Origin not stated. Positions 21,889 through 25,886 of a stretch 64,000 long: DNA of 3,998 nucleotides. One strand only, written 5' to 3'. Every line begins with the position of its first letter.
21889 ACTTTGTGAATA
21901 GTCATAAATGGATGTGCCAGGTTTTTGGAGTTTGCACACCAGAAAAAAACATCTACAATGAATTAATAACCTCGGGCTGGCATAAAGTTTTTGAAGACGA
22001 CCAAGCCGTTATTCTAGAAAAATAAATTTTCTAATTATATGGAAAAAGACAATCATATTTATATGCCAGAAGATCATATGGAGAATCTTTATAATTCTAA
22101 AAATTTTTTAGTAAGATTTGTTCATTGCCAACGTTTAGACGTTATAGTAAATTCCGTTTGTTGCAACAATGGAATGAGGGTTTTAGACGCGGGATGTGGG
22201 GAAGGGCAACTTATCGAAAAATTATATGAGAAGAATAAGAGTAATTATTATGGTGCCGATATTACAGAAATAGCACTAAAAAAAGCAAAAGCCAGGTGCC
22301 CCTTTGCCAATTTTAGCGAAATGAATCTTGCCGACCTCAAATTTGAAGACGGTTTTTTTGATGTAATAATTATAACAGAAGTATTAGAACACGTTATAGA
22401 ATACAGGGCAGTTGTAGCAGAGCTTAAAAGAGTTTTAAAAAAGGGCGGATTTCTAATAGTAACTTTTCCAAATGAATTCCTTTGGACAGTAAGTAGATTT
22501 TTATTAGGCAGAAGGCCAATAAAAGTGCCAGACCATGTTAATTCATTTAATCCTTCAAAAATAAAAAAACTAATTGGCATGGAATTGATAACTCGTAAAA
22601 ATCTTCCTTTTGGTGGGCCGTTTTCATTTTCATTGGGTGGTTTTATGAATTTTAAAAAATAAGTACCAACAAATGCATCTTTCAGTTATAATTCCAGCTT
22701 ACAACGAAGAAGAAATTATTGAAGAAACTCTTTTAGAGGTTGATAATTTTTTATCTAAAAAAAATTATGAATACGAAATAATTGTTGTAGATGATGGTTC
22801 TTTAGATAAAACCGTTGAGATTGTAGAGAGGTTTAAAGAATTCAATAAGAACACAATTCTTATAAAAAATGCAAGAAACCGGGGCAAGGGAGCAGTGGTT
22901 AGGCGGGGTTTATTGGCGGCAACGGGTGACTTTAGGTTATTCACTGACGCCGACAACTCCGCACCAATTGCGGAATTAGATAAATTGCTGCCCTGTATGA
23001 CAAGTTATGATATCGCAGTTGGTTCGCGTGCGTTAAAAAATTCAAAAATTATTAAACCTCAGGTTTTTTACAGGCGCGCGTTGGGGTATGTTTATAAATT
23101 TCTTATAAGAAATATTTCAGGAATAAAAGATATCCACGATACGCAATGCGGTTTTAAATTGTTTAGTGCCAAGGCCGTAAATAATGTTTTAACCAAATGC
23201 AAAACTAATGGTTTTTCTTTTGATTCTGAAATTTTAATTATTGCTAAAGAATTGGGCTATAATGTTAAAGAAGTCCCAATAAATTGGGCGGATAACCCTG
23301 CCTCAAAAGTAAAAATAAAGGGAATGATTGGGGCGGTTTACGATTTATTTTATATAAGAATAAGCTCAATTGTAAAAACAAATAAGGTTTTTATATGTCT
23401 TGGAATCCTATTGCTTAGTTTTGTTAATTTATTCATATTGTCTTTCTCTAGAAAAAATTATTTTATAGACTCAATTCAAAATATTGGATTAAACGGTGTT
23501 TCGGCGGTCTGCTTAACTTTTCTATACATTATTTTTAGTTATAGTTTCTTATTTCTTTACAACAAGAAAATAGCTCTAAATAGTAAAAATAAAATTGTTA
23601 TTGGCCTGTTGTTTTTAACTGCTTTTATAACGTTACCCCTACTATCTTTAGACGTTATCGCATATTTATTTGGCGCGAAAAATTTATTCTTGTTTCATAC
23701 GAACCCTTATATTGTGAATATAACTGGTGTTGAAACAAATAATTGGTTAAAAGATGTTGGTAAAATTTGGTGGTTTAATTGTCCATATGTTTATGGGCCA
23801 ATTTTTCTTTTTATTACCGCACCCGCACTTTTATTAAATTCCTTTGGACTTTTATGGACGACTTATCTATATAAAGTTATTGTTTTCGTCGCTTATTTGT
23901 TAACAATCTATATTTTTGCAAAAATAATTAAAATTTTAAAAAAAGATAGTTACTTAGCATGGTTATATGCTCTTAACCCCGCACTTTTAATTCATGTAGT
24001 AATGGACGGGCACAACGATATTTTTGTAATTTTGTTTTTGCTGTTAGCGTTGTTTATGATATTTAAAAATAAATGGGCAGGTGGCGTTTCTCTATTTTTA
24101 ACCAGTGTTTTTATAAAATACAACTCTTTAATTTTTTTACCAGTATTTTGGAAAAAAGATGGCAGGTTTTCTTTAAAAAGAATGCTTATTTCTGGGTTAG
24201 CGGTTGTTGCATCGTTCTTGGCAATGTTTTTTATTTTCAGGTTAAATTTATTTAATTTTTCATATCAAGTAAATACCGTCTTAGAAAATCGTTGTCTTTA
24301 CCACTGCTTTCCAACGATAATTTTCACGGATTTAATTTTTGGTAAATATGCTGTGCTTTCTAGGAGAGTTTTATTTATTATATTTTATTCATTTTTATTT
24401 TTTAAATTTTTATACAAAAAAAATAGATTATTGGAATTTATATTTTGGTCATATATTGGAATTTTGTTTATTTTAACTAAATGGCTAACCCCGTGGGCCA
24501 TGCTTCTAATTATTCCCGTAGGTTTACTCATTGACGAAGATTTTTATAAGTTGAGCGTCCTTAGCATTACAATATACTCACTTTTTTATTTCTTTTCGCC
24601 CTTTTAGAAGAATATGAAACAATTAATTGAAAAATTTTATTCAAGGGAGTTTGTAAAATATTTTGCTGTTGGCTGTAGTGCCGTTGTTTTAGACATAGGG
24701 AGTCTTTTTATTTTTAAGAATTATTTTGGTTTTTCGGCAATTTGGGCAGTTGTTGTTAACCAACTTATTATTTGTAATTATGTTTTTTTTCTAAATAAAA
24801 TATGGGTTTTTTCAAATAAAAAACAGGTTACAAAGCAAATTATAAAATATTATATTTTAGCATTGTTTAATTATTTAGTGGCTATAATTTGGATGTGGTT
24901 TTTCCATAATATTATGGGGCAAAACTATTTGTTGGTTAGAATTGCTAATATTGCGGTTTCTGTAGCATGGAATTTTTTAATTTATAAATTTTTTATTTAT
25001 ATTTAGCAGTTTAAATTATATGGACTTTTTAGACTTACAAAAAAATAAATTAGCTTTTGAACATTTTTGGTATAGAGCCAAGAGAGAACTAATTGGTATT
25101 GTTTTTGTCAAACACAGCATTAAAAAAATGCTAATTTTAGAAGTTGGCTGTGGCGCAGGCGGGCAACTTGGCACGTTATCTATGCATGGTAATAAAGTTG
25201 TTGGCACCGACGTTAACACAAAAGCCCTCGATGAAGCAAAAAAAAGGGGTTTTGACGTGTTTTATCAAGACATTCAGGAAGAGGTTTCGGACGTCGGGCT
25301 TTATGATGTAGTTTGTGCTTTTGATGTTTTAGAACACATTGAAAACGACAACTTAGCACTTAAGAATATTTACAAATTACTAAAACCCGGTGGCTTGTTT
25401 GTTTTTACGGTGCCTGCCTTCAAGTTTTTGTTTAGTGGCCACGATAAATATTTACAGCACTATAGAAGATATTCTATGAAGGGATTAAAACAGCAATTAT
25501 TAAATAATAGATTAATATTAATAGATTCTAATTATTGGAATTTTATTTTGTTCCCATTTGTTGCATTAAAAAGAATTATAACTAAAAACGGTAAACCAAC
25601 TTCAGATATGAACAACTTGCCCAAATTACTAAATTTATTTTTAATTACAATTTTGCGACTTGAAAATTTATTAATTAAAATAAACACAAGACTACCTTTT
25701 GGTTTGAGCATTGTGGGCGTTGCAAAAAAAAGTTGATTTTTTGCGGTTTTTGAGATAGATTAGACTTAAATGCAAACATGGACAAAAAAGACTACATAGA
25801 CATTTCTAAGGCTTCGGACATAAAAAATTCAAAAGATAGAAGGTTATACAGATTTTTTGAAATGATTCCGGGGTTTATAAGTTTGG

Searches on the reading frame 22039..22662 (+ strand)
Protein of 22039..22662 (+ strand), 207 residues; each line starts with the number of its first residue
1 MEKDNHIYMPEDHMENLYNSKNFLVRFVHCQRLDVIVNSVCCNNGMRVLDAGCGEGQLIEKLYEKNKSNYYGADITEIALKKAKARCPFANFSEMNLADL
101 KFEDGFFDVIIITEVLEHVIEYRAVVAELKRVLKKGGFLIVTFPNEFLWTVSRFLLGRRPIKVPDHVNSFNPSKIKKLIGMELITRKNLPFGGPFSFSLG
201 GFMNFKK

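Call 66: search_protein_families(library=pfam, proteins=[window:22039-22662:+], max_evalue=0.0001)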
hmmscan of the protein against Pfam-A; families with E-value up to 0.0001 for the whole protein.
window:22039-22662:+ (207 aa): 9 families
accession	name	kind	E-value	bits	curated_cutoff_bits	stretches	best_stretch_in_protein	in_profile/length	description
PF08241.18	Methyltransf_11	-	6.8e-22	78.4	21.2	1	49-141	1-95/95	Methyltransferase domain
PF13847.12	Methyltransf_31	-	2.8e-19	69.7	27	1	44-145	3-113/145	Methyltransferase domain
PF13649.12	Methyltransf_25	-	4.5e-19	69.4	27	1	48-137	1-97/97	Methyltransferase domain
PF13489.12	Methyltransf_23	-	2.7e-18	66.7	27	1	42-178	20-153/164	Methyltransferase domain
PF08242.18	Methyltransf_12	-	7.9e-15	55.8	30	1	49-139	1-98/98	Methyltransferase domain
PF07021.18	MetW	-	4.7e-13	49.6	21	1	41-158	10-124/193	Methionine biosynthesis protein MetW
PF01209.24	Ubie_methyltran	-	7.6e-10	39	20.1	1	17-141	19-151/233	ubiE/COQ5 methyltransferase family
PF02353.26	CMAS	-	6.5e-08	32.7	27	1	31-141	49-164/273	Mycolic acid cyclopropane synthetase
PF03291.22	mRNA_G-N7_MeTrfase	-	4.9e-07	29.6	26.6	0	43-106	60-121/315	mRNA (guanine-N(7))-methyltransferase domain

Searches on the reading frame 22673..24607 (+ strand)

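Call 66: search_protein_families(library=pfam, proteins=[window:22673-24607:+], max_evalue=0.0001)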
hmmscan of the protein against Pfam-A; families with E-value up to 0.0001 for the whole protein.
window:22673-24607:+ (644 aa): 3 families
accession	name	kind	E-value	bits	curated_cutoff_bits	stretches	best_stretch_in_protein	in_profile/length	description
PF00535.33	Glycos_transf_2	-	3.4e-29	102.4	23.3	1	4-171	1-166/168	Glycosyl transferase family 2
PF10111.15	Glyco_tranf_2_2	-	7.6e-11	42.5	27.3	1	4-114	1-111/276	Glycosyltransferase like family 2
PF13641.12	Glyco_tranf_2_3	-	6.9e-06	26.7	27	1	3-125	3-129/230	Glycosyltransferase like family 2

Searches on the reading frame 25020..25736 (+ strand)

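Call 66: search_protein_families(library=pfam, proteins=[window:25020-25736:+], max_evalue=0.0001)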
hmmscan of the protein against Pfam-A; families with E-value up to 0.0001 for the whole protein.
window:25020-25736:+ (238 aa): 7 families
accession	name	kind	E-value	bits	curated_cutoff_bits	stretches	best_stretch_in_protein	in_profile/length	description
PF08241.18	Methyltransf_11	-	6.6e-16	59.2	21.2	1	40-129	1-95/95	Methyltransferase domain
PF13489.12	Methyltransf_23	-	1e-15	58.3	27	1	34-148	21-132/164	Methyltransferase domain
PF08242.18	Methyltransf_12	-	2.7e-15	57.3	30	1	40-127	1-98/98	Methyltransferase domain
PF13649.12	Methyltransf_25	-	1.6e-13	51.6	27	1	39-125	1-97/97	Methyltransferase domain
PF13847.12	Methyltransf_31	-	3.7e-11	43.3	27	1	35-133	3-113/145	Methyltransferase domain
PF03291.22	mRNA_G-N7_MeTrfase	-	1.4e-08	34.7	26.6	0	21-106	45-133/315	mRNA (guanine-N(7))-methyltransferase domain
PF05401.17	NodS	-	1.3e-06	28.8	24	1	38-132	46-147/201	Nodulation protein S (NodS)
